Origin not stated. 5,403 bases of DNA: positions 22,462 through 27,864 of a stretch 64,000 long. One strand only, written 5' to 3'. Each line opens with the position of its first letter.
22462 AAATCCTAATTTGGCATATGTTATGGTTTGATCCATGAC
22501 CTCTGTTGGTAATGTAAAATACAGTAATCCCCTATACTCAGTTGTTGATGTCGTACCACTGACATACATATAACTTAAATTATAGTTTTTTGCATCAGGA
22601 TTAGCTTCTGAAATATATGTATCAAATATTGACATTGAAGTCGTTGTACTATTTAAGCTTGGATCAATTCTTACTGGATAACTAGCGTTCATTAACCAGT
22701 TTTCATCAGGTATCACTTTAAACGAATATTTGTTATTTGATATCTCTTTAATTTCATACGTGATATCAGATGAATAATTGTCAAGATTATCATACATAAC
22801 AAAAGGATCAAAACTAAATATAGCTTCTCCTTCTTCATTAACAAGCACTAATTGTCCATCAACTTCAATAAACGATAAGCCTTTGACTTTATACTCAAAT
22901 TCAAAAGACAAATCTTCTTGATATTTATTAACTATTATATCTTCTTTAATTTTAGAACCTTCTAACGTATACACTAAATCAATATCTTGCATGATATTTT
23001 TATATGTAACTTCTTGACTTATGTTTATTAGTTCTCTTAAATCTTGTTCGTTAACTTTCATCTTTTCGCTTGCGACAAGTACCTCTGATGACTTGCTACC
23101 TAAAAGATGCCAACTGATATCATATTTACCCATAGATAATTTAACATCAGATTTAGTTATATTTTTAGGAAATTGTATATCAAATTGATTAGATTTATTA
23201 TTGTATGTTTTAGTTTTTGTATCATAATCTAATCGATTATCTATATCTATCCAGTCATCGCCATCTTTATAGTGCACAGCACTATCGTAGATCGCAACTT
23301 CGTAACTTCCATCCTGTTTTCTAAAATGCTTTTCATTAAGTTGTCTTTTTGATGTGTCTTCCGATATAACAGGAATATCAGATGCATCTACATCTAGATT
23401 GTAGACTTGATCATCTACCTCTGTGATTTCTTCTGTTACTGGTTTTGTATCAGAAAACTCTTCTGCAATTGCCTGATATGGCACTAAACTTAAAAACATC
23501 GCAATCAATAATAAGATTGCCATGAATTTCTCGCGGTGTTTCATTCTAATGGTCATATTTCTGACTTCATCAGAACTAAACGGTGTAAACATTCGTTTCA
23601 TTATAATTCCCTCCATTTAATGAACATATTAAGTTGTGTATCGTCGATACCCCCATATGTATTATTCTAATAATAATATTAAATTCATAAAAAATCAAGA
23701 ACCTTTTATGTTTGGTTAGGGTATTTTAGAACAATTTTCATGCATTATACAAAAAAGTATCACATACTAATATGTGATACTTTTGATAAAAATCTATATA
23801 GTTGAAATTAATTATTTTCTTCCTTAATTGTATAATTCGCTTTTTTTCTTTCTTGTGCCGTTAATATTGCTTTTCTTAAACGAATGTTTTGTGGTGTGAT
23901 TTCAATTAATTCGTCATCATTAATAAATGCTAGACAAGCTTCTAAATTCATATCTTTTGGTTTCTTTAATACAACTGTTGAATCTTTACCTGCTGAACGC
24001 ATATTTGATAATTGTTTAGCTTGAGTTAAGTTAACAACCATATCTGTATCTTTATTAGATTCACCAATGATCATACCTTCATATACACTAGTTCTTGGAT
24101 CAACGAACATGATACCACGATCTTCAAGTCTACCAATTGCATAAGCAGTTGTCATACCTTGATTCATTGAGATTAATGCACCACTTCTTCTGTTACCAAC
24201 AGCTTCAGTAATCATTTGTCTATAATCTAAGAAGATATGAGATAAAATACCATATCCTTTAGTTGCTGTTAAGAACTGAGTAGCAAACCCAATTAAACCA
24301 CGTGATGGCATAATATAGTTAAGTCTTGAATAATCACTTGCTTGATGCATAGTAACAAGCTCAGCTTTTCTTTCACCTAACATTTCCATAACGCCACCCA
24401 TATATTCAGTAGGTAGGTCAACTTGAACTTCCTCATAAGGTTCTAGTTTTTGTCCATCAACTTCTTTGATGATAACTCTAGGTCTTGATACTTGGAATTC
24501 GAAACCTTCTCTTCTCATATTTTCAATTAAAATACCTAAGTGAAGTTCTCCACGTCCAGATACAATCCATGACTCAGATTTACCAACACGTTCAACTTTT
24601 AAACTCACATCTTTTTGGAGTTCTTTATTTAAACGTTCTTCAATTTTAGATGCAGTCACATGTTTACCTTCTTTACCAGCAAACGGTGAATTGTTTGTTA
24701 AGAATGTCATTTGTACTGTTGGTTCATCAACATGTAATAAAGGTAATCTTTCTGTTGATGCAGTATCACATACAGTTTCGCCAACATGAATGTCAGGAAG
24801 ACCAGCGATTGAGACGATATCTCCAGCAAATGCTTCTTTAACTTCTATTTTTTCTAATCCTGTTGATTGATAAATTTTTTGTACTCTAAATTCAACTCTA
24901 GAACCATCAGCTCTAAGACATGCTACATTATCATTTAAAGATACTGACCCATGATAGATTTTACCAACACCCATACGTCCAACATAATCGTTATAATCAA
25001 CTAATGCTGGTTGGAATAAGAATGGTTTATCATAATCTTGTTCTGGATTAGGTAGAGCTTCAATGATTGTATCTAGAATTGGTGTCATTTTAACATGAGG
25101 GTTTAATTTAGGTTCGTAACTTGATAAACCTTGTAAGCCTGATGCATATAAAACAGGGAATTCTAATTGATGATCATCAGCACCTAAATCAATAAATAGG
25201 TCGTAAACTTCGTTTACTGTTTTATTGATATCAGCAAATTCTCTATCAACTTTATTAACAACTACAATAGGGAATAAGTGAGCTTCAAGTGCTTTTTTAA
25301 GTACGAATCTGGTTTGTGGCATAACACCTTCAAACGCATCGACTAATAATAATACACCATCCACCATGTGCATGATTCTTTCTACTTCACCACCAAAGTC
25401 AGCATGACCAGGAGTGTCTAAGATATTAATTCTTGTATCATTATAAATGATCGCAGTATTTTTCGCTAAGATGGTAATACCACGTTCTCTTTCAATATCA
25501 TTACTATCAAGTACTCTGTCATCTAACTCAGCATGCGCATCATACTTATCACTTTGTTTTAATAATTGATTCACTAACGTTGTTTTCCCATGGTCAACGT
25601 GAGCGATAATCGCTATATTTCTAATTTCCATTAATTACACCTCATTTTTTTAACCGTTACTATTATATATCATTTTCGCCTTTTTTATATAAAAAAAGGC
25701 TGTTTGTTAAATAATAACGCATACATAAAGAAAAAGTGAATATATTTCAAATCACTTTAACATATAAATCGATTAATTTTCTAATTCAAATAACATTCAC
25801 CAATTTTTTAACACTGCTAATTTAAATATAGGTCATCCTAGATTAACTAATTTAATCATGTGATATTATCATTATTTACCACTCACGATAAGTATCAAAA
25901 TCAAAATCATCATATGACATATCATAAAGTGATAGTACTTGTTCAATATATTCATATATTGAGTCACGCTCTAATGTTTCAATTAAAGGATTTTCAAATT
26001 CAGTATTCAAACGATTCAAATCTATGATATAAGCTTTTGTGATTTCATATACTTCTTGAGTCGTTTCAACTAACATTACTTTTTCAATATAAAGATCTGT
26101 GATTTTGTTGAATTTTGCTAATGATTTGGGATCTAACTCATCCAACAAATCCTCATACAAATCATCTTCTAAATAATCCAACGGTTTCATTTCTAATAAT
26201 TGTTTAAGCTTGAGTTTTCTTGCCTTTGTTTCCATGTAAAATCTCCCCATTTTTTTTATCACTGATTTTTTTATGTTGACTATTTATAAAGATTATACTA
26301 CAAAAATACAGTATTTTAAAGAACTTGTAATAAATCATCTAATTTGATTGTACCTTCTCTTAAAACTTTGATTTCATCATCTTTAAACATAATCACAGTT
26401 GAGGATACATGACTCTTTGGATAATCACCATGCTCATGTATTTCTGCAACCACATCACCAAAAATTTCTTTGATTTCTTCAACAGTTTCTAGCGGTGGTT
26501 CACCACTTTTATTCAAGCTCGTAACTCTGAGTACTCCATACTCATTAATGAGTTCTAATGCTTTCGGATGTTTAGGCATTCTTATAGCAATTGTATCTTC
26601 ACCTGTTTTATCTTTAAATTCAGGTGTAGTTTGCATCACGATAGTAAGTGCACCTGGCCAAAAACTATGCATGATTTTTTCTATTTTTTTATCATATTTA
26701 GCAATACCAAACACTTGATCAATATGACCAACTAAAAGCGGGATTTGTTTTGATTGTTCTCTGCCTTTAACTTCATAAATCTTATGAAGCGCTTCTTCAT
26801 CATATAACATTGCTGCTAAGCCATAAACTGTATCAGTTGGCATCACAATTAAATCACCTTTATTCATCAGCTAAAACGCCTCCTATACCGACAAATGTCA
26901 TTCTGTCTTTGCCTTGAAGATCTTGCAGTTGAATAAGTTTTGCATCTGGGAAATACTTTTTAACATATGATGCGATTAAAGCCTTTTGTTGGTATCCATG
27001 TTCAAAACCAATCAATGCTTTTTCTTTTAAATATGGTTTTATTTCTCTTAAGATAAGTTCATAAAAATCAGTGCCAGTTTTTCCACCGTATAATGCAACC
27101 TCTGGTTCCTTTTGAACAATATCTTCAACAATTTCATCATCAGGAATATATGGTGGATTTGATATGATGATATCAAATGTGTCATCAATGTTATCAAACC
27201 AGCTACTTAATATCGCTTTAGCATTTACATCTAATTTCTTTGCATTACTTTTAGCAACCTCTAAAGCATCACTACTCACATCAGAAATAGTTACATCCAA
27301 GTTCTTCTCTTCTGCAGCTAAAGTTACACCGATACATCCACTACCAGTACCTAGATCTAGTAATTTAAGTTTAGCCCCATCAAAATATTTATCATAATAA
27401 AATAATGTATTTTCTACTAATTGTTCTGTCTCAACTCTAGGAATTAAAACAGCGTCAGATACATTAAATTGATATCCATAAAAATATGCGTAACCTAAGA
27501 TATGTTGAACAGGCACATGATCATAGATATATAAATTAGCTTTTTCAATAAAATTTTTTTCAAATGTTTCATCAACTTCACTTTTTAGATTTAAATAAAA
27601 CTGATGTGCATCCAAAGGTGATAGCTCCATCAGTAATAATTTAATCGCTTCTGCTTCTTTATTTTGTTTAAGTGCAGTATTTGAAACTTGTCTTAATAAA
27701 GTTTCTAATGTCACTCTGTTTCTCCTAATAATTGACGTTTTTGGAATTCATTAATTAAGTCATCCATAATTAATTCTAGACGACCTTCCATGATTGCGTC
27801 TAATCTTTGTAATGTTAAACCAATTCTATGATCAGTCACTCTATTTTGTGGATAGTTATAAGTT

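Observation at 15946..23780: Self-contained RHS/YD-repeat polymorphic toxin cassette in an Acholeplasma-like (probably wall-less) genome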

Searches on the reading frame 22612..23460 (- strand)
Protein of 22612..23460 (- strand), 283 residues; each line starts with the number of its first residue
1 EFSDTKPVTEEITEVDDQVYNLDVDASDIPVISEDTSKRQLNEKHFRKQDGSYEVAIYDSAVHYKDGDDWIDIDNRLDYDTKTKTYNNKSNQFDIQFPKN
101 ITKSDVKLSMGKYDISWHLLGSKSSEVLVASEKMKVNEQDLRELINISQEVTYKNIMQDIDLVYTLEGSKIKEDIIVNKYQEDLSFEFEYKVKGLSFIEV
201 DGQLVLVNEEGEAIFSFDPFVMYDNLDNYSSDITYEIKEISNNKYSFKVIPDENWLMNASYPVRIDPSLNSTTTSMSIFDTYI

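Call 67: search_protein_families(library=pfam, proteins=[window:22612-23460:-], max_evalue=0.1)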
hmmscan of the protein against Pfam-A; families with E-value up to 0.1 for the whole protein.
window:22612-23460:- (283 aa): 1 family
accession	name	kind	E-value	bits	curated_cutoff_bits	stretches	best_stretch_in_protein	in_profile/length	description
PF25778.1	DUF7948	-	3e-08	34.4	27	1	94-267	55-213/214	Domain of unknown function (DUF7948)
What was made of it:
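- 22660..23181 (-): DUF7948 domain. PF25778 34.4 bits (cutoff 27), call 67.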

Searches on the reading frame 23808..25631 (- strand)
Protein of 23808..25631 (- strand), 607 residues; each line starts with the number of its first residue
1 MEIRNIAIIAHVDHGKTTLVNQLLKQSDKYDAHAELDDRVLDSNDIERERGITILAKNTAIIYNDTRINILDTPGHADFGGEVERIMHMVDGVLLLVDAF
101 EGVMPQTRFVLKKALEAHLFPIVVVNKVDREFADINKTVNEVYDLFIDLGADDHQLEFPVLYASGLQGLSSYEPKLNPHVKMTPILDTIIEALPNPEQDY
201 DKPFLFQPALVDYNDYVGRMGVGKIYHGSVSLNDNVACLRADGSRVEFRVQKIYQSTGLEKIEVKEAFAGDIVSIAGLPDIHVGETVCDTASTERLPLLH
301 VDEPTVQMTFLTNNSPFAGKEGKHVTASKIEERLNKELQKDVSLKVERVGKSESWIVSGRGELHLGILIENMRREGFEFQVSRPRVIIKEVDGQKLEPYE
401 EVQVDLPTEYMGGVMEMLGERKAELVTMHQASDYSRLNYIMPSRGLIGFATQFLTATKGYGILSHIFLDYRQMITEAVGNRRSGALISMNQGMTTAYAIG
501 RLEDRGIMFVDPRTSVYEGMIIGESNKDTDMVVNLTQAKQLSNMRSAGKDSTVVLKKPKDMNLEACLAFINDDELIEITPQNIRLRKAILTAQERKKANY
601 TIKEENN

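Call 10: search_protein_families(library=ncbifam, proteins=[window:23808-25631:-], max_evalue=0.00001)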
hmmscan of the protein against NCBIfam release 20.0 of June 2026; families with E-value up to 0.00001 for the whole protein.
window:23808-25631:- (607 aa): 34 families (the best 25 are shown)
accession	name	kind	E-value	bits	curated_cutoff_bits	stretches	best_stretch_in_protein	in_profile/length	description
TIGR01394.1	TypA_BipA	equivalog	9.1e-263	872.9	757.3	1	3-597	1-594/594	translational GTPase TypA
NF007583.0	PRK10218.1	equivalog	4.5e-213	708.6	1260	1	2-605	4-607/607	ribosome-dependent GTPase TypA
TIGR00490.1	aEF-2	equivalog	1.3e-63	215.2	738.45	3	3-152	19-172/720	elongation factor EF-2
NF009381.0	PRK12740.1-5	subfamily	4.5e-62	210.4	583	3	2-146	8-154/692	elongation factor G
TIGR00484.1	EF-G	equivalog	1.8e-61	208.2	659.4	3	2-160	9-166/691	elongation factor G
TIGR01393.1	lepA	equivalog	2e-52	178.4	533.9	2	2-375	2-357/595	translation elongation factor 4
NF012153.1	tet_protect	equivalog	5.1e-49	167.1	775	2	5-144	2-143/614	tetracycline resistance ribosomal protection protein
NF009891.0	PRK13351.1-1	equivalog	2.3e-45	155.4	597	2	2-146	8-154/681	elongation factor G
NF009377.1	PRK12740.1-1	equivalog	1.7e-39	135.8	890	2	2-146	12-158/700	elongation factor G-like protein EF-G2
NF000120.3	47473_otr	exception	6.2e-38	130.8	900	1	5-143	4-144/608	tetracycline resistance ribosomal protection protein Otr(A)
NF058620.1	EFG2_Bacteroid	exception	5.7e-35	120.8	1000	2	2-160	8-165/717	elongation factor G2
NF033148.1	tet_protect_M_W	exception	2.2e-34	118.8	1100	1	1-144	1-146/639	TetM/TetW/TetO/TetS family tetracycline resistance ribosomal protection protein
NF009379.0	PRK12740.1-3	equivalog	9e-33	113.8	513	2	2-141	7-148/674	elongation factor G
NF012154.0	tet_protect_Q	exception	6e-30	104.1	1425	1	1-137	1-139/638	tetracycline resistance ribosomal protection protein Tet(Q)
NF001964.0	PRK00741.1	equivalog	1.2e-28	99.9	473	1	4-169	13-181/529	peptide chain release factor 3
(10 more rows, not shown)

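Call 21: find_related_loci(query=window:23808-25631:-, collection=genome_contigs, flank=10000)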
Query window:23808-25631:- (607 aa) in genome_contigs; peptide patterns used: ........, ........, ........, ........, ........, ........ (x = any residue, [..] = any of these).
599 stretches matched a pattern (row limit reached: there are more); 583 encode a relative of the query (tblastn E <= 1e-3); the best 80 are kept; 80 distinct loci.
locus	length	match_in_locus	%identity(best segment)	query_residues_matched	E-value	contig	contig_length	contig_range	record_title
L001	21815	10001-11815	89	1-605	0e+0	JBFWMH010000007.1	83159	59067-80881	MAG: Acholeplasmataceae bacterium isolate CA_2019_NHSR_85 NODE_794_length_83159_cov_66.896462_NHSR, whole genome shotgun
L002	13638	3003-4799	85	1-599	0e+0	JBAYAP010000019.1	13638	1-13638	MAG: Acholeplasmataceae bacterium isolate SO_2016_CLC_T1_9 scaffold04130_PH3_Jul14_2016, whole genome shotgun sequence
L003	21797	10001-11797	85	1-599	0e+0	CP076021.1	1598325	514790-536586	Mycoplasmatota bacterium strain zrk7 chromosome, complete genome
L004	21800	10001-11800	81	1-600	0e+0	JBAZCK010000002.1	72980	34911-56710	MAG: Acholeplasmataceae bacterium isolate SO_2017_LW2_69 scaffold_813_c1_LW138R_2017, whole genome shotgun sequence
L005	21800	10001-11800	81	1-600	0e+0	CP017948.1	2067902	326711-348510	Tenericutes bacterium MO-XQ, complete sequence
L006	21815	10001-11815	79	1-605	0e+0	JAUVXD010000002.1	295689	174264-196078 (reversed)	MAG: Acholeplasmataceae bacterium isolate CSMAG_1207 CSMAG_1207_k127_2738691_length_295689_cov_37.0001, whole genome sho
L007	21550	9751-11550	78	1-600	0e+0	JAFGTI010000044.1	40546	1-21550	MAG: Acholeplasmataceae bacterium isolate Zod_Metabat.963 k87_2027390, whole genome shotgun sequence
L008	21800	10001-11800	78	1-600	0e+0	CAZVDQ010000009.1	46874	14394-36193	MAG TPA_asm: uncultured Mariniplasma sp. isolate binchicken_co181_473 genome assembly, contig: NODE_875_length_46874_cov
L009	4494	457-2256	78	1-600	0e+0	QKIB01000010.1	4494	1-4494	MAG: Acholeplasmatales bacterium isolate SZUA-569 scaffold_138431, whole genome shotgun sequence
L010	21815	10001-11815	78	1-605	0e+0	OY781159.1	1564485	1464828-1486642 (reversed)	MAG: Acholeplasmataceae bacterium isolate b77914f2-8fec-49c8-ab37-f01becaaac15 genome assembly, chromosome: 1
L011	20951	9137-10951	77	1-605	0e+0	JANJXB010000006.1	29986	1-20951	MAG: Acholeplasmataceae bacterium isolate RS263_metabat.bin.35 RS263_k141_427281, whole genome shotgun sequence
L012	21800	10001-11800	79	1-600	0e+0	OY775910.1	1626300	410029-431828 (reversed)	MAG: Acholeplasmataceae bacterium isolate 79d77305-d387-4e48-9b67-53dfc1ec32a7 genome assembly, chromosome: 1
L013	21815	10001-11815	78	1-605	0e+0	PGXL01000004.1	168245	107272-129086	MAG: Tenericutes bacterium HGW-Tenericutes-2 bjp_ig2102_scaffold_73, whole genome shotgun sequence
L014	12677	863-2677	78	1-605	0e+0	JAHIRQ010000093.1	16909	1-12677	MAG: Bacillota bacterium isolate MM_PC_MetaG.mb.136 MM_PC_MetaG.mb.136_k141_747949, whole genome shotgun sequence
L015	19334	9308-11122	77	1-605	0e+0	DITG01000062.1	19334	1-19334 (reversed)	MAG TPA_asm: Acholeplasmataceae bacterium UBA6190 UBA6190_contig_230699, whole genome shotgun sequence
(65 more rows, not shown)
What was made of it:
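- The nearest relatives are free-living sediment and lake MAGs (call 21).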

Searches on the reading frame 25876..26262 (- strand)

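Call 10: search_protein_families(library=ncbifam, proteins=[window:25876-26262:-], max_evalue=0.00001)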
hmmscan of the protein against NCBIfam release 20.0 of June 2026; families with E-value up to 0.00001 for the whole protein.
window:25876-26262:- (128 aa): 0 families

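Call 65: search_protein_families(library=pfam, proteins=[window:25876-26262:-], max_evalue=0.0001)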
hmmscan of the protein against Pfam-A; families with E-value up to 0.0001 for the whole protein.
window:25876-26262:- (128 aa): 1 family
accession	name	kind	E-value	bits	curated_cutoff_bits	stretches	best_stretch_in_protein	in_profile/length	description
PF18977.5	DUF5713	-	3.2e-06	27.9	27.3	1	66-128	42-107/107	Family of unknown function (DUF5713)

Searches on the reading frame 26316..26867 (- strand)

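Call 10: search_protein_families(library=ncbifam, proteins=[window:26316-26867:-], max_evalue=0.00001)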
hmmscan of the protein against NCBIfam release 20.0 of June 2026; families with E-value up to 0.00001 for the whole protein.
window:26316-26867:- (183 aa): 2 families
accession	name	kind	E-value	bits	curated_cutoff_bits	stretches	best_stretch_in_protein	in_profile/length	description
TIGR00057.1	TIGR00057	equivalog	7.8e-48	162.4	123.2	1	1-178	18-199/202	L-threonylcarbamoyladenylate synthase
NF007919.1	PRK10634.1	equivalog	2.1e-18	66.4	175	1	2-144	6-154/176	L-threonylcarbamoyladenylate synthase type 1 TsaC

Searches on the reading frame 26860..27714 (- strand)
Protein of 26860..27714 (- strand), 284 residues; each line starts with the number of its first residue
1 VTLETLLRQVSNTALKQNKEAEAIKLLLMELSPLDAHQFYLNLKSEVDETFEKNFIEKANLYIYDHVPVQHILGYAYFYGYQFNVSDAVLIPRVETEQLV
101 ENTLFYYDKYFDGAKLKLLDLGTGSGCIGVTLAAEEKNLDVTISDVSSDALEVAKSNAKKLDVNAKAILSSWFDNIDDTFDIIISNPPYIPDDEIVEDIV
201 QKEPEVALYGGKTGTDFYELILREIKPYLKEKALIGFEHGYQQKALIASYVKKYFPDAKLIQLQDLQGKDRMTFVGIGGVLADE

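Call 10: search_protein_families(library=ncbifam, proteins=[window:26860-27714:-], max_evalue=0.00001)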
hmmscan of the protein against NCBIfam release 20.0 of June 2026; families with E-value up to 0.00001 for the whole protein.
window:26860-27714:- (284 aa): 17 families
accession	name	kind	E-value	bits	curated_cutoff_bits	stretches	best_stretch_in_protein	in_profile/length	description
TIGR03534.1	RF_mod_PrmC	equivalog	5.5e-69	232.4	199.1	1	24-273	2-252/253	peptide chain release factor N(5)-glutamine methyltransferase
TIGR00536.1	hemK_fam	subfamily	2.7e-62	210.5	115.5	1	9-274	13-279/286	HemK family protein methyltransferase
TIGR03533.1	L3_gln_methyl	equivalog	6.1e-44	150.5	229.7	1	16-252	26-264/284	50S ribosomal protein L3 N(5)-glutamine methyltransferase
NF002421.0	PRK01544.1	equivalog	8e-38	130.4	567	1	115-273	139-302/524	bifunctional peptide chain release factor N(5)-glutamine methyltransferase PrmC/tRNA (guanosine(46)-N7)-methyltransferase TrmB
NF011529.0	PRK14968.1-3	equivalog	2.5e-25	89.1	162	1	81-235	8-152/198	putative methyltransferase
TIGR03704.1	PrmC_rel_meth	equivalog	3.9e-22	78.9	248.8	1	67-254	41-231/251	putative protein N(5)-glutamine methyltransferase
TIGR00537.1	hemK_rel_arch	hypoth_equivalog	2e-15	56.9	87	1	106-233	11-134/179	HemK2/MTQ2 family protein methyltransferase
NF007023.0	PRK09489.1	equivalog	3.7e-15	55.9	295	1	114-189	196-271/342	16S rRNA (guanine(1207)-N(2))-methyltransferase RsmC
NF011530.0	PRK14968.1-4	equivalog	6.7e-14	51.7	243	1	116-233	41-151/202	putative methyltransferase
NF011527.0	PRK14968.1-1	equivalog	2e-12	47.2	242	1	114-230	34-142/192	putative methyltransferase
NF047853.1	tRm6a37MtseTrmN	equivalog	1.1e-07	31.8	350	1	117-192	46-127/244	tRNA(1)(Val) (adenine(37)-N(6))-methyltransferase TrmN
TIGR02987.1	met_A_Alw26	exception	1.1e-07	31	353.5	0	97-189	14-122/523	Alw26I/Eco31I/Esp3I family type II restriction adenine-specific DNA-methyltransferase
NF011528.0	PRK14968.1-2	equivalog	1.4e-07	31.2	171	1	78-226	9-149/205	putative methyltransferase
NF004851.0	PRK06202.1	equivalog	2.3e-07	30.5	243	1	114-186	60-136/237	hypothetical protein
NF001786.0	PRK00517.2-4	equivalog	2.3e-07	30.2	327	1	113-186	142-213/277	50S ribosomal protein L11 methyltransferase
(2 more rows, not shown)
